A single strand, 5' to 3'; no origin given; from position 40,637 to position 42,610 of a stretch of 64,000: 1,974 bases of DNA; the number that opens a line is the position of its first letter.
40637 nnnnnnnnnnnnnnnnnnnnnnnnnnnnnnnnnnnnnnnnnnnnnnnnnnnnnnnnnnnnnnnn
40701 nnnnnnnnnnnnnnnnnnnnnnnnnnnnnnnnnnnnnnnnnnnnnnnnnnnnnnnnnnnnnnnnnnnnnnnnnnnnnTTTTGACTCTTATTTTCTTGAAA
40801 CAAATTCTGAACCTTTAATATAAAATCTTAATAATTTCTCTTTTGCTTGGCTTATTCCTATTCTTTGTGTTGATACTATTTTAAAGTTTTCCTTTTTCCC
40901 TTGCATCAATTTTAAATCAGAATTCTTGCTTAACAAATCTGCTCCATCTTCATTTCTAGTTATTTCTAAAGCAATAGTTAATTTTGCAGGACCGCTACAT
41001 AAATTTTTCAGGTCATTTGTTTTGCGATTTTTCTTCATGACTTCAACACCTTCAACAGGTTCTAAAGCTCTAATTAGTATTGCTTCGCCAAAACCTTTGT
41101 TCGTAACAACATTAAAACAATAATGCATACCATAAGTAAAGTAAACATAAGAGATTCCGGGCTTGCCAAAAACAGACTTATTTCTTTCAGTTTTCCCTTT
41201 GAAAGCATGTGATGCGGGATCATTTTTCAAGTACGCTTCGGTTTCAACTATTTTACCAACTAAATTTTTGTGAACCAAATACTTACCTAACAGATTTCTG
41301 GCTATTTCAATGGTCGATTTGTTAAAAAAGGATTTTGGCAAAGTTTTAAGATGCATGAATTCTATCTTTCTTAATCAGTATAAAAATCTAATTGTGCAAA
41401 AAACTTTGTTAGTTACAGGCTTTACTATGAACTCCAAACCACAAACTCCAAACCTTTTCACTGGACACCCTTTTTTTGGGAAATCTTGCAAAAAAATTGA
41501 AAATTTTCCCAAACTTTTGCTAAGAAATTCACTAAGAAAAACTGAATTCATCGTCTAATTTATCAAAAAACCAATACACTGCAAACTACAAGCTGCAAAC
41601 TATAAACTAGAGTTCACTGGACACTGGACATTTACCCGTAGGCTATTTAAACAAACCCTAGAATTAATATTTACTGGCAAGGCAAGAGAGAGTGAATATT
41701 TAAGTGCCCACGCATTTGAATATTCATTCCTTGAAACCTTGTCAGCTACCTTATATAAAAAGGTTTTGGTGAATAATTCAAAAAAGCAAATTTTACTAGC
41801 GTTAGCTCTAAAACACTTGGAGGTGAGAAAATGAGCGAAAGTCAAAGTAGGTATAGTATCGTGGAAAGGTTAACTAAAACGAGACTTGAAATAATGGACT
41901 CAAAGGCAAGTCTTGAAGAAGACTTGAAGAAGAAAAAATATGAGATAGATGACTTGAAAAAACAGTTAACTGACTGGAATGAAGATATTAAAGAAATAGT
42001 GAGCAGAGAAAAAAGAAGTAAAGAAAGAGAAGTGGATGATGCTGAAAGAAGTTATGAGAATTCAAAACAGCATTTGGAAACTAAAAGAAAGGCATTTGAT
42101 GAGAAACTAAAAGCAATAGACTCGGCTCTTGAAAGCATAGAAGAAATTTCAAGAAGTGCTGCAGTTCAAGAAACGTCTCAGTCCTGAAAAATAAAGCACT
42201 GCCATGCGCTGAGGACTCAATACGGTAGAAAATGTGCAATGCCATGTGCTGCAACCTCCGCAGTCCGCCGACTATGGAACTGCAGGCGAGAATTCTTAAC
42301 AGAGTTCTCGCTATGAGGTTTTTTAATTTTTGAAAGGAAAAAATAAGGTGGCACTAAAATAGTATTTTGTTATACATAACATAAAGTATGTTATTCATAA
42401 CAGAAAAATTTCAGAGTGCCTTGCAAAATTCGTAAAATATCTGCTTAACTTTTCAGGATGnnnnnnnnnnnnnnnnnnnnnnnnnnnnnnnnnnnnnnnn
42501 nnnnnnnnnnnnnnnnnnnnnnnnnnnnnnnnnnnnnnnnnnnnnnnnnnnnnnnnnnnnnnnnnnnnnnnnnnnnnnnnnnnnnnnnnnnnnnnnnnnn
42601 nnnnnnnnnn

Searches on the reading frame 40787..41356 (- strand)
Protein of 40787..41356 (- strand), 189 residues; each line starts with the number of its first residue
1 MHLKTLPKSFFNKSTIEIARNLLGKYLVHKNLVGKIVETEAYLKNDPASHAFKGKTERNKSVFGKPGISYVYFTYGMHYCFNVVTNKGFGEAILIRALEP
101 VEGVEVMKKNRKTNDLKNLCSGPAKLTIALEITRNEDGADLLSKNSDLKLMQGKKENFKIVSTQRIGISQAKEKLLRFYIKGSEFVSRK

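Call 57: search_protein_families(library=pfam, proteins=[window:40787-41356:-])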
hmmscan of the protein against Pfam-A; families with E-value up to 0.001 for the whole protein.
window:40787-41356:- (189 aa): 1 family
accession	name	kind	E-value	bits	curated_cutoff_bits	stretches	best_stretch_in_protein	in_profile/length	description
PF02245.21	Pur_DNA_glyco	-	3.1e-66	222.6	27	1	9-183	1-180/181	Methylpurine-DNA glycosylase (MPG)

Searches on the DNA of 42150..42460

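Call 44: search_rna_families(source=window, start=42150, end=42460, threshold=evalue, max_evalue=5, show_alignments=2)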
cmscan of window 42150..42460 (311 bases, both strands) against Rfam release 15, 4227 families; matches with E-value up to 5: 7.
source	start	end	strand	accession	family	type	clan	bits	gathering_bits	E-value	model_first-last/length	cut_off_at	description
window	42279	42318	+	RF00813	mir-11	Gene; miRNA;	CL00083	20.6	45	0.054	1-78/78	no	mir-11 microRNA precursor family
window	42275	42454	-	RF04088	MIR812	Gene; miRNA;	-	20.6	80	3.8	1-205/205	no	MIR812 microRNA precursor family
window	42352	42416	-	RF00366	mir-BHRF1-2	Gene; miRNA;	-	18.8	87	0.71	1-65/65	no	mir-BHRF1-2 microRNA precursor family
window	42331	42404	-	RF01573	DdR5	Gene; snRNA; snoRNA; CD-box;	-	17.6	70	4.7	1-81/81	no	Dictyostelium snoRNA DdR5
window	42363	42408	+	RF04174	MIR4208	Gene; miRNA;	-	17.5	140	3.4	1-191/191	no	MIR4208 microRNA precursor family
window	42359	42405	+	RF01464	rliA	Gene; sRNA;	-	13.3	50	2.6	100-144/224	no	Listeria sRNA rliA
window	42363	42425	-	RF01477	rli43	Gene; sRNA;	-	9.8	100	4.9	1-255/255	no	Listeria sRNA rli43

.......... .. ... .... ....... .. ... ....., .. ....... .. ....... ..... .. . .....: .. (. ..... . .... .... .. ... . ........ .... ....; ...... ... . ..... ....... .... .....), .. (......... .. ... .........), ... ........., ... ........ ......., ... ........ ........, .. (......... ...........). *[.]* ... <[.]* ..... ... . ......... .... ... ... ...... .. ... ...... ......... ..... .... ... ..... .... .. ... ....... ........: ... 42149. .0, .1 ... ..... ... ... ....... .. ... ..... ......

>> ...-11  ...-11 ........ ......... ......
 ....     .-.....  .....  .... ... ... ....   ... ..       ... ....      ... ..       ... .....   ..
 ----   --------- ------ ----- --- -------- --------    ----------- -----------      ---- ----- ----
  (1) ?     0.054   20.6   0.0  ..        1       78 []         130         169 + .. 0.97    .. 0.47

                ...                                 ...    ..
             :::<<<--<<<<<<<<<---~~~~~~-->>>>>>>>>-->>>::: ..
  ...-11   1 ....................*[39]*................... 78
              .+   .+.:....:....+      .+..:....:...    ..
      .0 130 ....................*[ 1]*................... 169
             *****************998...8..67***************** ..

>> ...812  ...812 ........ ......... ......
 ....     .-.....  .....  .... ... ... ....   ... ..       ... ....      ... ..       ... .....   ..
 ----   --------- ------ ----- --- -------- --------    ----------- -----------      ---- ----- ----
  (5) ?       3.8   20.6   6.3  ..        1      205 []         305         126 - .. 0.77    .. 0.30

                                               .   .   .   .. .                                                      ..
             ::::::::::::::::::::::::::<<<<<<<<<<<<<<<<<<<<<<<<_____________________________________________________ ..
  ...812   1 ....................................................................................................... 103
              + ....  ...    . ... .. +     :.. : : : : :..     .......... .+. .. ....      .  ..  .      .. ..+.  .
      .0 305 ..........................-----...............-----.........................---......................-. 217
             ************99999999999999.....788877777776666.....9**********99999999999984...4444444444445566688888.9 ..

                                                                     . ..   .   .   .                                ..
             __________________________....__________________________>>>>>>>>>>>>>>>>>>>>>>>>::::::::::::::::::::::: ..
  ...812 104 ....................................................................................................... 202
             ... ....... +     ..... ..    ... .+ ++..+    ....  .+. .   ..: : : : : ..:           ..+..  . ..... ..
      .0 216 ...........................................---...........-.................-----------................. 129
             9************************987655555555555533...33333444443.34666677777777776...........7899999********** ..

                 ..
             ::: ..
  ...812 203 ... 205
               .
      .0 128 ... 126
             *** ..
